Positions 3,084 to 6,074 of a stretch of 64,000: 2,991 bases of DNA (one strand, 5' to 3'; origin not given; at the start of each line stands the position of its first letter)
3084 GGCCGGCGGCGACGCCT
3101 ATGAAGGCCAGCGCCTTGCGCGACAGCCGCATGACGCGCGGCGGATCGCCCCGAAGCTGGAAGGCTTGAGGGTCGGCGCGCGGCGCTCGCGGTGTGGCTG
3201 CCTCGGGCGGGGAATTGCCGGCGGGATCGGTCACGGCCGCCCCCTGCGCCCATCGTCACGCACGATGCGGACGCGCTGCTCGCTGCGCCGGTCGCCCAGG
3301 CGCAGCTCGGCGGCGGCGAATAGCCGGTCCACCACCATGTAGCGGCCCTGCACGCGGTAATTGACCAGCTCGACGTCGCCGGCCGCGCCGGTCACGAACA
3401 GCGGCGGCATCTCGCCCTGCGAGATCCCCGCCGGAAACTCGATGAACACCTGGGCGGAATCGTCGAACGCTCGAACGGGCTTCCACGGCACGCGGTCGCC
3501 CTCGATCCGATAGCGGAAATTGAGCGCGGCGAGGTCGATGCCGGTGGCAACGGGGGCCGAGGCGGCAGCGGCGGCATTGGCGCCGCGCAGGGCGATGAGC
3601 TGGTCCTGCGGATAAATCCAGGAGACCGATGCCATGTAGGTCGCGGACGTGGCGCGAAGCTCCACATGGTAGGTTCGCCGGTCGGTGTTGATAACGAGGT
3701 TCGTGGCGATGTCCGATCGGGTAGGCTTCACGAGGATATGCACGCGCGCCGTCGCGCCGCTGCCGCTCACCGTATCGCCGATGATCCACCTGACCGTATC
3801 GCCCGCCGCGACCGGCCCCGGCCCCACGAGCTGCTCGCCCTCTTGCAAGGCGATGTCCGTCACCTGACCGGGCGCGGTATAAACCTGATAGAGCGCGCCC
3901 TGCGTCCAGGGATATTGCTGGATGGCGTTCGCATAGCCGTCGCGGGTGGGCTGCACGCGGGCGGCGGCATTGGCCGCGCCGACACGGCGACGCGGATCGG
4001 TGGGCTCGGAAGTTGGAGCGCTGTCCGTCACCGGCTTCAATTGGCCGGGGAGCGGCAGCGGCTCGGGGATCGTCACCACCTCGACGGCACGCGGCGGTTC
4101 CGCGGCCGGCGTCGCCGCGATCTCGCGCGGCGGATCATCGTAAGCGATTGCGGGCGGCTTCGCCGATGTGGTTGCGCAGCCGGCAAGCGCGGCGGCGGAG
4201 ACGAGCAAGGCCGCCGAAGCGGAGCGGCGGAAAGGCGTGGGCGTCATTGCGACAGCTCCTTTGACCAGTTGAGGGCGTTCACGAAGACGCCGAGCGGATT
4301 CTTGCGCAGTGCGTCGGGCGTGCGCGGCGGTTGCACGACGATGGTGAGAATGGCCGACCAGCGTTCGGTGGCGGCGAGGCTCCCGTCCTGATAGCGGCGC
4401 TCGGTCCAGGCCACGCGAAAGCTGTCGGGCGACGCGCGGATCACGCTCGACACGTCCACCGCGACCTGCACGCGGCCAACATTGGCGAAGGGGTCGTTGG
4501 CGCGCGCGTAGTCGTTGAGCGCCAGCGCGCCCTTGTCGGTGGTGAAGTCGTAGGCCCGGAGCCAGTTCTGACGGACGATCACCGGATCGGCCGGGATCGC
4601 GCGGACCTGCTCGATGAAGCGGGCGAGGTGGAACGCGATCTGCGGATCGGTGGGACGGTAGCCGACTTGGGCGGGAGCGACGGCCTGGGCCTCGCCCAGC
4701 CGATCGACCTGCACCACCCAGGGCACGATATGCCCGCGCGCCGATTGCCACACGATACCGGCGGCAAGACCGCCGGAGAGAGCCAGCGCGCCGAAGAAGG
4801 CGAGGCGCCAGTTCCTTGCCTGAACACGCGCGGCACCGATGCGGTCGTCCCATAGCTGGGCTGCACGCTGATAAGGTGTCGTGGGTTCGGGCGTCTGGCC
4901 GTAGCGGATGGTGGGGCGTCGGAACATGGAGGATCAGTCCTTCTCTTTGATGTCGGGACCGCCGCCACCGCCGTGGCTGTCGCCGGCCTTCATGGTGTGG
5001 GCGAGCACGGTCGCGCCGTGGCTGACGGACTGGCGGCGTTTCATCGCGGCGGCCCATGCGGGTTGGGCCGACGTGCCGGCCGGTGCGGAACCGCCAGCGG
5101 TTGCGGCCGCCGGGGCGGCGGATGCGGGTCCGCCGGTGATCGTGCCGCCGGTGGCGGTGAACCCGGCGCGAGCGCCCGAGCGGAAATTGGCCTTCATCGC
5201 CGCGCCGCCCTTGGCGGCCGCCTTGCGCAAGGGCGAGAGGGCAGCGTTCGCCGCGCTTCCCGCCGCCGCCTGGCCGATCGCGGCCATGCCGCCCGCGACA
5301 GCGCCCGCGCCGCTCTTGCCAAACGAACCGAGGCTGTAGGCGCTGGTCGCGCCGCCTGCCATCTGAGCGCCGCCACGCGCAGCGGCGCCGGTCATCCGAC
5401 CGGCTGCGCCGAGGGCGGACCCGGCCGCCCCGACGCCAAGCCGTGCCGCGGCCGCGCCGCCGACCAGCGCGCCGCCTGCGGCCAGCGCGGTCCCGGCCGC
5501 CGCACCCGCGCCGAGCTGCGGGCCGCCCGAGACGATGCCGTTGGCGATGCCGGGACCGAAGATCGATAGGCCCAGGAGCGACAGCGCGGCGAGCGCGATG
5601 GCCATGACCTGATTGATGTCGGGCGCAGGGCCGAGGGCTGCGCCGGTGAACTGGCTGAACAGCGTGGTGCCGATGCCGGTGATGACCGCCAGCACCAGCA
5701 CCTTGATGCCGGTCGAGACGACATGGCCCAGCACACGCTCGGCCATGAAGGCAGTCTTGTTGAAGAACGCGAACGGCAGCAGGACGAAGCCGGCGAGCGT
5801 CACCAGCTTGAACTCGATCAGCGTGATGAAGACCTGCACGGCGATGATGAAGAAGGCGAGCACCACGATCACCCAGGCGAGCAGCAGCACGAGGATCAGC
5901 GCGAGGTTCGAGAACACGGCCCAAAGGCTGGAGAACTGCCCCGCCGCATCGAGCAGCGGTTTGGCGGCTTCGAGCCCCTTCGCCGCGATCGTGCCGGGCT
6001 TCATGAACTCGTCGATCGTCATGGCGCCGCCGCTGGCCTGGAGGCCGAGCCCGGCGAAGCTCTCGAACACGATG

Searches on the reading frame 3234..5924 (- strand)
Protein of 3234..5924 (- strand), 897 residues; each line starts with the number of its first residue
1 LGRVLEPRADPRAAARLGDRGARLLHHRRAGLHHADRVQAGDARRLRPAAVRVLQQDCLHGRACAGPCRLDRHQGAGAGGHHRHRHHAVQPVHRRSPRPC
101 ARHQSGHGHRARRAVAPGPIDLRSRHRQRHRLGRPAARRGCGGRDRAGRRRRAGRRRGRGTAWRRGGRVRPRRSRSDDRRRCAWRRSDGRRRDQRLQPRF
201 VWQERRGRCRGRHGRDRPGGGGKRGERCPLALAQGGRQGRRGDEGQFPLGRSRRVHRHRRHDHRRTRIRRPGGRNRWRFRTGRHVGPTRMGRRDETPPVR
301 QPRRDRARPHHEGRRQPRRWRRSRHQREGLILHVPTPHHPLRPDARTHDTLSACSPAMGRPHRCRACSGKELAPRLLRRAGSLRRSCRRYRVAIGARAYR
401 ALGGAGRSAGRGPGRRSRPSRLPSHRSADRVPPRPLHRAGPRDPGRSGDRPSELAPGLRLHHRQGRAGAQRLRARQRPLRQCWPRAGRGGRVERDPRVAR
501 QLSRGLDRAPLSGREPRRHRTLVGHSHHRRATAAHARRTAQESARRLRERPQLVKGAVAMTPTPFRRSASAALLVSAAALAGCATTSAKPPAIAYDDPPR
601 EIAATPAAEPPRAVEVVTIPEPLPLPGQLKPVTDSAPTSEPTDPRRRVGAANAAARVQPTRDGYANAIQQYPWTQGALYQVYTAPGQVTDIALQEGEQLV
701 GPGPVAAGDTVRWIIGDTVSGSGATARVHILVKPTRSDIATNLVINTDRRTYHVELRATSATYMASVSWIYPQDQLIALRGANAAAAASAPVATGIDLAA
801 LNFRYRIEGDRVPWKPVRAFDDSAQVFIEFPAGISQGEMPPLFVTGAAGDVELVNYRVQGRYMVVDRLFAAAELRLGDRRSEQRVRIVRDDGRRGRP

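Call 47: search_protein_families(library=pfam, proteins=[window:3234-5924:-], max_evalue=0.00001)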
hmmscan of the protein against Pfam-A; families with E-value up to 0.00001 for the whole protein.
window:3234-5924:- (897 aa): 1 family
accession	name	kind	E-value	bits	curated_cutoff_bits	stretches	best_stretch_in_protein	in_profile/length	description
PF03524.21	CagX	-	1.1e-68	231.4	34.2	1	666-889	1-197/198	Conjugal transfer protein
